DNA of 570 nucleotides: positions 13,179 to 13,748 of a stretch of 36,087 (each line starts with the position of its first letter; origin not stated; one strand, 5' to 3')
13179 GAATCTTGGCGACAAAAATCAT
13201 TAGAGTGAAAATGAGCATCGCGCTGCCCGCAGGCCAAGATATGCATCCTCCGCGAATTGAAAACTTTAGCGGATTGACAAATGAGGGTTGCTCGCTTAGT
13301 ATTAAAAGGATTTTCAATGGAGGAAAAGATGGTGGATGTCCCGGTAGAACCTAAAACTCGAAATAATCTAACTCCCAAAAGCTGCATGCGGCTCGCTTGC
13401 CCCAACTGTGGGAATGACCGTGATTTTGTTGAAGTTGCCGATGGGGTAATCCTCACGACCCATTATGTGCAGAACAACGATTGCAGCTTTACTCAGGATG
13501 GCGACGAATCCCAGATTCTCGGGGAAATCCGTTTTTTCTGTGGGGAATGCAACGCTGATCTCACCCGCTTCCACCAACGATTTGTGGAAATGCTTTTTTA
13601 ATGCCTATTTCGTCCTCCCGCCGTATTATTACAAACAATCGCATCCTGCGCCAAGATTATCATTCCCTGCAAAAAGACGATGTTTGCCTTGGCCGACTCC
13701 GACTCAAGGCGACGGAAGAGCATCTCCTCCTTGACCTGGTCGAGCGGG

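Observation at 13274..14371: Promoter-driven, translationally coupled Zn-ribbon small protein plus RimK-like ATP-grasp ligase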

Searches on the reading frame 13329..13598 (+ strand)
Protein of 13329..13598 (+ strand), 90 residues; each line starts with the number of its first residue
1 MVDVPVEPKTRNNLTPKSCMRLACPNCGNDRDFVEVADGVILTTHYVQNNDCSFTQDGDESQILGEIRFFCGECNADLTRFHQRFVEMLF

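Call 3: search_protein_families(library=pfam, proteins=[window:13329-13598:+], max_evalue=0.1)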
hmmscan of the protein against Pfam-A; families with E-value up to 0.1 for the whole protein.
window:13329-13598:+ (90 aa): 8 families
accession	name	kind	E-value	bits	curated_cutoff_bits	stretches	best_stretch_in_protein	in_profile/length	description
PF11781.13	Zn_ribbon_RRN7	-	0.0033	17.5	27.1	1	21-39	4-20/32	Zinc-finger of RNA-polymerase I-specific TFIIB, Rrn7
PF23548.1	Zn_ribbon_FGT1_2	-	0.01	15.8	27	0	16-28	15-27/35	FORGETTER1 second zinc ribbon domain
PF21957.2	Zn_ribbon_16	-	0.012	16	27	1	13-38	4-30/65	Zinc beta-ribbon finger, putative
PF25208.1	DUF7838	-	0.013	15.9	28.5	1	22-38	7-23/55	Domain of unknown function (DUF7838)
PF24273.1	TRASH_HVO_1752_C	-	0.018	15.6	27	0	54-87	11-42/47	HVO_1752, C-terminal TRASH domain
PF25206.1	DUF7836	-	0.058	13.7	26.7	0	19-30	5-16/59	Domain of unknown function (DUF7836)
PF14803.11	Zn_ribbon_Nudix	-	0.093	13.1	25.6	0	20-28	21-29/34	Nudix N-terminal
PF14353.12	CpXC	-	0.094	13.2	25.4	0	1-30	17-46/121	CpXC protein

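Call 4: search_protein_families(library=ncbifam, proteins=[window:13329-13598:+], max_evalue=0.1)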
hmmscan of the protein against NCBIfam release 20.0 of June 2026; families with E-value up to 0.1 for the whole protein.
window:13329-13598:+ (90 aa): 5 families
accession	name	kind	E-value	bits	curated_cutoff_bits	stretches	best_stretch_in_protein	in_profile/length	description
NF040506.1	PG0870_Nterm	domain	0.0025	17.9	50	1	16-38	5-28/56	PG0870-related protein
TIGR00686.1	phnA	hypoth_equivalog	0.0062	16.7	80.2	1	3-67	1-63/109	zinc ribbon domain-containing protein YjdM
NF047912.1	ECs_2282_CxxC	subfamily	0.0084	16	37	0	21-34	2-14/60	ECs_2282 family putative zinc-binding protein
TIGR03655.1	anti_R_Lar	subfamily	0.013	15.8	39.6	0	23-77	3-37/55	Lar family restriction alleviation protein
NF011481.0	PRK14890.1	equivalog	0.031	14.3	61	0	11-30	16-36/61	putative Zn-ribbon RNA-binding protein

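Call 6: find_homologous_proteins(query=window:13329-13598:+)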
Query window:13329-13598:+ (90 aa): 136 proteins with E <= 0.001 among 137 candidates; the best 120 are listed.
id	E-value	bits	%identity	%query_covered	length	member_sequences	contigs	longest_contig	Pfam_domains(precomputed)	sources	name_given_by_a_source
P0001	5.4e-46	172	85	99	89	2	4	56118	-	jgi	-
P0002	5.7e-45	169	83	99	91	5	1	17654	-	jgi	-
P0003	2.2e-44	167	76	99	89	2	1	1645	-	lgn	-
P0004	2.1e-43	164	81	99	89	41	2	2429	-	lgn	-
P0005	4.0e-43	163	79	99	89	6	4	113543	-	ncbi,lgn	-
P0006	1.0e-41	159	74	99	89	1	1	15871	-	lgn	-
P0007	1.1e-41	158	82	93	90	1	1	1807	-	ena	-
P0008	2.3e-41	157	82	93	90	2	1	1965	-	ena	-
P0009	3.4e-40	154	80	93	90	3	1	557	-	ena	-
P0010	6.2e-40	153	75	99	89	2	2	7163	-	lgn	-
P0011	2.2e-39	151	92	79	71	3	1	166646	-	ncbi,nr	ncbi:MAG: hypothetical protein BM485_17610 [Desulfobulbaceae bacterium DB1]|nr:MAG: hypothetical pro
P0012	8.0e-39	149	80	91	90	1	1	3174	-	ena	-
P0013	5.1e-37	144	66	99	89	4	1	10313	-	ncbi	-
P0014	1.3e-36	142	69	97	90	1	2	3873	-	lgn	-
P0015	2.2e-36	141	71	100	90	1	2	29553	-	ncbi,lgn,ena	-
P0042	4.8e-34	134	68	94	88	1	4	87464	-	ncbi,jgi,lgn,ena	ncbi:MAG: hypothetical protein ACOY8P_05510 [Thermodesulfobacteriota bacterium]|jgi:ribosomal protei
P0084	1.7e-32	129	67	97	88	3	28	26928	-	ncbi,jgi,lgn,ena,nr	ncbi:MAG: hypothetical protein COX17_00390 [Deltaproteobacteria bacterium CG23_combo_of_CG06-09_8_20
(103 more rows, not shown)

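Call 9: find_related_loci(query=A1, collection=genome_contigs, flank=8000)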
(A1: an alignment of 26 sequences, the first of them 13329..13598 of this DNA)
Query A1 (90 aa) in genome_contigs; peptide patterns used: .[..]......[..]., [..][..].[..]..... (x = any residue, [..] = any of these).
446 stretches matched a pattern; 310 encode a relative of the query (tblastn E <= 1e-3); the best 80 are kept; 80 distinct loci.
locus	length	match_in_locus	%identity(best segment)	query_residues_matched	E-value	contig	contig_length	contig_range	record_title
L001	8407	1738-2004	89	2-90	7e-53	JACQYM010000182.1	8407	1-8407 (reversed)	MAG: Deltaproteobacteria bacterium isolate NC_groundwater_1541_Pr4_S-0.65um_57_8 SR1-18-Sp65_coassembly_scaffold_271243,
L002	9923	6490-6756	83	2-90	1e-48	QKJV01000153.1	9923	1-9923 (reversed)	MAG: Desulfobulbaceae bacterium isolate SZUA-615 scaffold_34354, whole genome shotgun sequence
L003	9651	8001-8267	79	2-90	1e-47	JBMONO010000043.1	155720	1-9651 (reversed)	MAG: Thermodesulfobacteriota bacterium isolate Betzabe_MAG078 MAG078_43, whole genome shotgun sequence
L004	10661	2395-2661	78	2-90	2e-47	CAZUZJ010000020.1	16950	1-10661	MAG TPA_asm: uncultured Desulfobulbia bacterium isolate SRP093185_co1_3 genome assembly, contig: NODE_2207_length_16950_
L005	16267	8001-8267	82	2-90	2e-47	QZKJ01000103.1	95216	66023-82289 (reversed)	MAG: Desulfurivibrio sp. isolate SURF_16 Ga0104751_1000178, whole genome shotgun sequence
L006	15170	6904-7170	82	2-90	3e-47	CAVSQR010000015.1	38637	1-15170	MAG: uncultured delta proteobacterium isolate MFD01299.bin.3.1 genome assembly, contig: contig_134104, whole genome shot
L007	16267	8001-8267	82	2-90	3e-47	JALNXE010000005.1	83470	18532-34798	MAG: Desulfobulbaceae bacterium isolate SO_2016_LW3 bin 20 scaffold00431_LW162_2016, whole genome shotgun sequence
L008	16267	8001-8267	78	2-90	3e-47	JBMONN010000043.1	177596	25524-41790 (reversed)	MAG: Thermodesulfobacteriota bacterium isolate Betzabe_MAG077 MAG077_43, whole genome shotgun sequence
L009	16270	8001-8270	78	1-90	6e-46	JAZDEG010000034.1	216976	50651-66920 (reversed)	MAG: Pseudomonadota bacterium isolate MEGAHIT-group-0.128 k141_16616127, whole genome shotgun sequence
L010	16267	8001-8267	80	2-90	3e-46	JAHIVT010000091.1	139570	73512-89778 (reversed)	MAG: Proteobacteria bacterium isolate MM_PC_MetaG.mb.92 MM_PC_MetaG.mb.92_k141_698272, whole genome shotgun sequence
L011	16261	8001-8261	80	2-88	1e-45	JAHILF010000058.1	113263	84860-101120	MAG: Proteobacteria bacterium isolate KR13_N2.mb.116 KR13_N2.mb.116_k141_113634, whole genome shotgun sequence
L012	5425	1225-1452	88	15-90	1e-43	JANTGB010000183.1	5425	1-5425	MAG: Desulfobulbaceae bacterium isolate bin10037 c_000000018216, whole genome shotgun sequence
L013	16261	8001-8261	75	2-88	8e-43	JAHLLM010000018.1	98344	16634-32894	MAG: Desulfobulbaceae bacterium isolate MAG127 NODE_766_length_98344_cov_203.898371, whole genome shotgun sequence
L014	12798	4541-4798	70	5-90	1e-39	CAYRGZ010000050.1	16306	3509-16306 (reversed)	MAG TPA_asm: uncultured Desulfobulbia bacterium isolate binchicken_co172_12 genome assembly, contig: NODE_2947_length_16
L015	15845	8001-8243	77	10-90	3e-39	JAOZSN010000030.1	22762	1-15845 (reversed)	MAG: Deltaproteobacteria bacterium isolate GMC6.metabat2.200 GMC6_1573_length_22762_cov_7.312635, whole genome shotgun s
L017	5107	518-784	70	4-90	5e-39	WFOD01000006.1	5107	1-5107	MAG: Deltaproteobacteria bacterium isolate S012_135 k151_11195, whole genome shotgun sequence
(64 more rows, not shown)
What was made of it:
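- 13329..13601 (+): Small ORF of 90 aa (89 aa if GTG 13332 is the start): acidic four-cysteine zinc-ribbon miniprotein of a family with no Pfam or NCBIfam model. 136 protein clusters (call 6) and 310 species genomes (call 9).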

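Call 18: find_encoding_contigs(protein=P0042, flank=8000, max_places=2)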
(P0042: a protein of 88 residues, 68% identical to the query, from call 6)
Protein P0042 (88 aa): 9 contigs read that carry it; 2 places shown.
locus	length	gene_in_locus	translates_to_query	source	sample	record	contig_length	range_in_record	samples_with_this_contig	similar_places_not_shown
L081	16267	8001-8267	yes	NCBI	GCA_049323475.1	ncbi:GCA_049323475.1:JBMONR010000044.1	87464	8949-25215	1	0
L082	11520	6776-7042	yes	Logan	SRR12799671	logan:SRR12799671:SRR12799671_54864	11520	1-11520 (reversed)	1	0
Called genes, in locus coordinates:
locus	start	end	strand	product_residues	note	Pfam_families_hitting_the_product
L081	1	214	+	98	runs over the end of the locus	PF01909:NTP_transf_2, PF18765:Polbeta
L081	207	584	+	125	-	PF01934:HepT-like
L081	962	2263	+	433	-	PF13609:Porin_4 (faint)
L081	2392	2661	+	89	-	PF05015:HigB-like_toxin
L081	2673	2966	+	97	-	PF13560:HTH_31 (weak), PF01381:HTH_3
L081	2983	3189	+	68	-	PF09720:Unstab_antitox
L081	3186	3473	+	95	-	PF05016:ParE_toxin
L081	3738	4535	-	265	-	PF03099:BPL_LplA_LipB, PF16917:BPL_LplA_LipB_2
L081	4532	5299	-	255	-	PF01975:SurE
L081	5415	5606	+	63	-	PF01361:Tautomerase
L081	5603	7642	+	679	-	PF22745:Nlig-Ia, PF01653:DNA_ligase_aden, PF00633:HHH (faint), PF03120:OB_DNA_ligase, PF03119:DNA_ligase_ZBD, PF12826:HHH_2, PF00533:BRCT, PF12738:PTCB-BRCT, +1 more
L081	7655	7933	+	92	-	PF00708:Acylphosphatase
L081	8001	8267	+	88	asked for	-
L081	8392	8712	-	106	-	PF04358:DsrC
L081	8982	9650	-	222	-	PF13353:Fer4_12 (weak), PF04055:Radical_SAM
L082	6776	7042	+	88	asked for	-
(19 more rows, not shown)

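Call 19: find_encoding_contigs(protein=P0084, flank=8000, max_places=2)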
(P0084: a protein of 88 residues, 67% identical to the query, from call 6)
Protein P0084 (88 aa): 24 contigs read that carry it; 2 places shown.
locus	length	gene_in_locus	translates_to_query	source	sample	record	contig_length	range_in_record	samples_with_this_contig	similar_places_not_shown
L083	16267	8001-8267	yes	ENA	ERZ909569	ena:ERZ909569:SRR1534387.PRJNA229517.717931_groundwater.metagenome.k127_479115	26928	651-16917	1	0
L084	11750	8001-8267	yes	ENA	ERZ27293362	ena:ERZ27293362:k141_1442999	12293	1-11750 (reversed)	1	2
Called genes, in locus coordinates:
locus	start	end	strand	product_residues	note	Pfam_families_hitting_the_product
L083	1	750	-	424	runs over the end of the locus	PF27537:HoxH (weak), PF00374:NiFeSe_Hases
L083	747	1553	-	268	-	PF01058:Oxidored_q6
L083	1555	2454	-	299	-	PF00970:FAD_binding_6 (weak), PF00175:NAD_binding_1, PF10418:DHODB_Fe-S_bind (weak)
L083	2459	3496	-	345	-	PF12838:Fer4_7 (faint), PF13187:Fer4_9 (faint), PF00037:Fer4 (faint), PF17179:Fer4_22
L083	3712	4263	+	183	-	PF00254:FKBP_C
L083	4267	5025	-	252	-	PF01975:SurE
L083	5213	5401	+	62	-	PF01361:Tautomerase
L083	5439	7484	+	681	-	PF22745:Nlig-Ia, PF01653:DNA_ligase_aden, PF14520:HHH_5 (faint), PF03120:OB_DNA_ligase, PF03119:DNA_ligase_ZBD, PF12826:HHH_2, PF00533:BRCT, PF12738:PTCB-BRCT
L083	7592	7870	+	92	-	PF00708:Acylphosphatase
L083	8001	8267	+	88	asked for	-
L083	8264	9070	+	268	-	PF08443:RimK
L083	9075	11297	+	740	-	PF03971:IDH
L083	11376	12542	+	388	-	PF13173:AAA_14, PF13635:DUF4143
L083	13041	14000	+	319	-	PF02661:Fic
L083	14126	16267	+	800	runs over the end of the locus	PF17159:MASE3, PF08448:PAS_4 (weak), PF13492:GAF_3 (faint), PF01590:GAF, PF13185:GAF_2, PF07730:HisKA_3, PF13581:HATPase_c_2 (weak), PF02518:HATPase_c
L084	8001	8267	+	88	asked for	-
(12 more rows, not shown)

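Call 21: predict_structure(alignment_id=A1)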
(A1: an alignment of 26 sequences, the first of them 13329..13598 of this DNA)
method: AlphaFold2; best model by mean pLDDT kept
length: 90 residues; sequences in the alignment: 26
mean_pLDDT: 72.9   pTM: 0.57
mean pLDDT of the five models: 72.9, 71.7, 70.3, 67.8, 67.7
residues with pLDDT >= 90: 7; 70-90: 50; 50-70: 19; < 50: 14
segments of 3 or more residues with pLDDT < 50: 7-17
pLDDT, mean of each block of 10 residues (from residue 1): 47 49 87 80 80 74 72 90 76
secondary structure, 60 per line:
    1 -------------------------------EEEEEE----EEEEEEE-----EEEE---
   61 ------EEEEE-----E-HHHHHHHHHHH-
elements in order: E32-37 E42-48 E54-57 E67-71 H79-89
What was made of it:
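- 13329..13601 (+): AF2 model with pLDDT 73: four strands plus a C-terminal helix, and an N-terminal stretch of about 20 residues modelled at low confidence (pLDDT about 47-49 over residues 1-20) (call 21).
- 13563..13598 (+): C-terminal helix, residues 79-89, ending in the fixed C-terminus (E/D/A)-M-L-F-COOH. Helix 79-89 in the model (call 21).
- On Zinc-ribbon (four-cysteine) small proteins, generic: The model has four strands between and around the knuckles (call 21).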

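Call 27: search_solved_structures(query=A1, max_evalue=10)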
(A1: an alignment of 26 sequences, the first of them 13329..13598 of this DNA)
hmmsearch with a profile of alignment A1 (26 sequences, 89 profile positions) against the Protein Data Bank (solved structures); distinct sequences matched with E-value up to 10: 7.
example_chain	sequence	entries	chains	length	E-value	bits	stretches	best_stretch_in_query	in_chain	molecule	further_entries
1qyp_A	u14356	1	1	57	0.0058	19.8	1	10-32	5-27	RNA POLYMERASE II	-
9fhl_W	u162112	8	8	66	0.12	15.7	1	15-36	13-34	Small ribosomal subunit protein eS27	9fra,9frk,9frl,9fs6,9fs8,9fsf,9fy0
3qqc_A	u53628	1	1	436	0.31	14.3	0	10-28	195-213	DNA-directed RNA polymerase subunit b, DNA-directed RNA polymerase subunit a', DNA-directe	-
6tr3_A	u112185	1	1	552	0.94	12.8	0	52-80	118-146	F5/8 type C domain-containing protein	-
9e71_BY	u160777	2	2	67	1.1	12.6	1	16-40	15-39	Small ribosomal subunit protein eS27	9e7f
6tr4_A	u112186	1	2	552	1.4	12.2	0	52-80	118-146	F5/8 type C domain-containing protein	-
7aoc_I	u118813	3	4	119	2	11.7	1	9-32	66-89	DNA-directed RNA polymerase I subunit RPA12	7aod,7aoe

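Call 37: search_protein_representatives(alignment_id=A1)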
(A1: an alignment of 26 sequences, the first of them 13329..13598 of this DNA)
Query: 26 sequences, 89 profile positions. Proteins with E-value up to 0.001 (for the whole library): 42; up to 1e-10: 22; up to 1e-30: 2. The best 42 are listed.
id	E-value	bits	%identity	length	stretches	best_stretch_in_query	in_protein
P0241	7.3e-38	144.6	-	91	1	5-89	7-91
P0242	5.8e-34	132.1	-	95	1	5-89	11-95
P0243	3.7e-30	119.9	-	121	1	7-73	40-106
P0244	9.3e-30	118.6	-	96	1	17-89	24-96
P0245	2.2e-27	111.0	-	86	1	11-89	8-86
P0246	2.3e-27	110.9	-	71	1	19-89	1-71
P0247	6.2e-27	109.5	-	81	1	18-89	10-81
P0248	4.6e-25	103.5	-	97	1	17-89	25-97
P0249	6.2e-22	93.5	-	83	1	15-89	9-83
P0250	6.4e-20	87.1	-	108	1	19-86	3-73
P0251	9.9e-18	80.0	-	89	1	9-89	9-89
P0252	1.9e-17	79.1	-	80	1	19-74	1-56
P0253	1.9e-16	76.0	-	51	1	19-69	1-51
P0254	2.7e-15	72.3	-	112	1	19-70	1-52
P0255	6.4e-15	71.1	-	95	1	19-89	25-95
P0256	5.6e-14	68.0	-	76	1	17-88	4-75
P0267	4.3e-07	46.0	-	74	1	21-86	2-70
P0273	2.4e-05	40.3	-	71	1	21-86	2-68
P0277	1.6e-04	37.7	-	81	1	21-89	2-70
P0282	8.6e-04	35.4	-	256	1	15-86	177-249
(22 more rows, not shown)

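Call 39: find_encoding_contigs(protein=P0273, flank=5000, max_places=3)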
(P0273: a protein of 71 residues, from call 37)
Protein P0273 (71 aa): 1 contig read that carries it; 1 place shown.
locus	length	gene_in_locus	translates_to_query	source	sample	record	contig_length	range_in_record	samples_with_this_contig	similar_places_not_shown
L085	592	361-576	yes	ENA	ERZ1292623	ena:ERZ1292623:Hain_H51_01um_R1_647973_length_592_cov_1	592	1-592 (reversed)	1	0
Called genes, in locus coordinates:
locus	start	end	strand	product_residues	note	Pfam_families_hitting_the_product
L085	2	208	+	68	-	?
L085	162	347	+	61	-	-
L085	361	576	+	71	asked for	-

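Call 40: find_encoding_contigs(protein=P0256, flank=5000, max_places=3)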
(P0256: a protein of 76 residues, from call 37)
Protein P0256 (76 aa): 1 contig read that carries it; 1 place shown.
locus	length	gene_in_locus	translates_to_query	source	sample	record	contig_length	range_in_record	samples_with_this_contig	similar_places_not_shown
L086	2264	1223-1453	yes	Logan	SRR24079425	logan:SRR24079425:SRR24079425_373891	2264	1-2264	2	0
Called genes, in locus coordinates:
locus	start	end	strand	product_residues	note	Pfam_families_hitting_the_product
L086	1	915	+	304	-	?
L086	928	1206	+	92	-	PF00708:Acylphosphatase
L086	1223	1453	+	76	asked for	-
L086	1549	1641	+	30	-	-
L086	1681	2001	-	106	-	PF04358:DsrC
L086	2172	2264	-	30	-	?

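Call 41: find_encoding_contigs(protein=P0282, flank=6000, max_places=2)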
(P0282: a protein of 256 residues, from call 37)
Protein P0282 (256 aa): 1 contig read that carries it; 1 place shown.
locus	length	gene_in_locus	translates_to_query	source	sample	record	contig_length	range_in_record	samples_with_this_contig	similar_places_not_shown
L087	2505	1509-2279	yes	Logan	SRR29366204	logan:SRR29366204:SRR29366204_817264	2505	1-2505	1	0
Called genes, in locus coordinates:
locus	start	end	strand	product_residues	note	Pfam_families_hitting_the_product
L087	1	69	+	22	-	?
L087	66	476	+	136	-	-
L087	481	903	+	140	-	-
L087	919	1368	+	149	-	-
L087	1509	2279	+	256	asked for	PF08271:Zn_Ribbon_TF (faint)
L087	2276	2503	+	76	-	?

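Call 42: find_encoding_contigs(protein=P0277, flank=6000, max_places=2)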
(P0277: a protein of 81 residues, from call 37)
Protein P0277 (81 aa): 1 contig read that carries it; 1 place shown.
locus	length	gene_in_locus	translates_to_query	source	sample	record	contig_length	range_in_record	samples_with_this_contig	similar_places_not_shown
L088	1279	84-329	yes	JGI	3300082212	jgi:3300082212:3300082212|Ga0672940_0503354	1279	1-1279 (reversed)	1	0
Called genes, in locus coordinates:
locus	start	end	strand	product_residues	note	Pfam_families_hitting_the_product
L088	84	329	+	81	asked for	-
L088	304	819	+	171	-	PF02308:MgtC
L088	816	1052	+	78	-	PF01176:eIF-1a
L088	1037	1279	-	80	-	?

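Call 43: find_encoding_contigs(protein=P0267, flank=6000, max_places=2)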
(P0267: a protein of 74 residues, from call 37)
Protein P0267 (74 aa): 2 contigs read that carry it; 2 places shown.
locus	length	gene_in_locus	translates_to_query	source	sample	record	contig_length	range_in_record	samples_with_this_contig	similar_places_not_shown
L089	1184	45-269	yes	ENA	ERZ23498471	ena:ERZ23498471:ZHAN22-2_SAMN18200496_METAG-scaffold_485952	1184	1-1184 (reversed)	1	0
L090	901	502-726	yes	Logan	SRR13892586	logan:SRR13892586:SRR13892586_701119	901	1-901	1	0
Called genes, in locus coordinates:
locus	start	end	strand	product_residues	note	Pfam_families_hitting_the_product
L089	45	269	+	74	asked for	-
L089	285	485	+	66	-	-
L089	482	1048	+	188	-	PF07215:DUF1419 (weak)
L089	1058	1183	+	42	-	?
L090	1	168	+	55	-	?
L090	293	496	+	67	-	-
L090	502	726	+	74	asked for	-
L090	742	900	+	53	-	?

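Call 46: search_dna_similar(query=P0273, collection=phages, mode=protein, max_evalue=0.01, max_rows=10)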
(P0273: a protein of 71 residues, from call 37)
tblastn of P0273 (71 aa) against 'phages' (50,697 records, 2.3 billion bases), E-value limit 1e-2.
No match.

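Call 47: search_dna_similar(query=window:13329-13598:+, collection=phages, mode=protein, max_evalue=0.01, max_rows=10)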
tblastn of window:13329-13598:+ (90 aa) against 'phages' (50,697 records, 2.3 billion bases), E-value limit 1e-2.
No match.
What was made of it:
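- Tried and rejected: Phage or mobile origin. tblastn of the miniprotein and of a distant relative against 50,697 phage records found nothing (calls 46, 47).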

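Call 59: search_protein_families(library=pfam, alignment_id=A3, max_evalue=0.01)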
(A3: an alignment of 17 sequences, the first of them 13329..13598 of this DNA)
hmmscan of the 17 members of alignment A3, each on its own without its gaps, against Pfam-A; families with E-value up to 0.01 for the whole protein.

A. member 1, window:13329-13598:+ (90 aa): 1 family
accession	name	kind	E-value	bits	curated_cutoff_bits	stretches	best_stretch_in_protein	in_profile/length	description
PF11781.13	Zn_ribbon_RRN7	-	0.0033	17.5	27.1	0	21-39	4-20/32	Zinc-finger of RNA-polymerase I-specific TFIIB, Rrn7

B. families by the number of members that match (of 17 scanned): 20 families
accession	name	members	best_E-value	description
PF11781.13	Zn_ribbon_RRN7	3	0.00025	Zinc-finger of RNA-polymerase I-specific TFIIB, Rrn7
PF13248.11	Zn_ribbon_3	3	0.00043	zinc-ribbon domain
PF24460.1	DUF7575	2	0.00041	Domain of unknown function (DUF7575)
PF25208.1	DUF7838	2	0.0019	Domain of unknown function (DUF7838)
PF23548.1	Zn_ribbon_FGT1_2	2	0.0033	FORGETTER1 second zinc ribbon domain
PF23454.1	Zn_ribbon_Brz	1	6.4e-05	Transcriptional regulator Brz zinc beta ribbon domain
PF08271.17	Zn_Ribbon_TF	1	0.00039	TFIIB zinc-binding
PF23499.1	YnfU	1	0.0011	YnfU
PF03966.22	Trm112p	1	0.0026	Trm112p-like protein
PF24273.1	TRASH_HVO_1752_C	1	0.0027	HVO_1752, C-terminal TRASH domain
PF25206.1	DUF7836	1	0.0053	Domain of unknown function (DUF7836)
PF01667.23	Ribosomal_S27e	1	0.0056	Ribosomal protein S27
PF19134.6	DUF5817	1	0.0056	Domain of unknown function (DUF5817)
PF12773.13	DZR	1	0.006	Double zinc ribbon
PF04828.22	GFA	1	0.006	Glutathione-dependent formaldehyde-activating enzyme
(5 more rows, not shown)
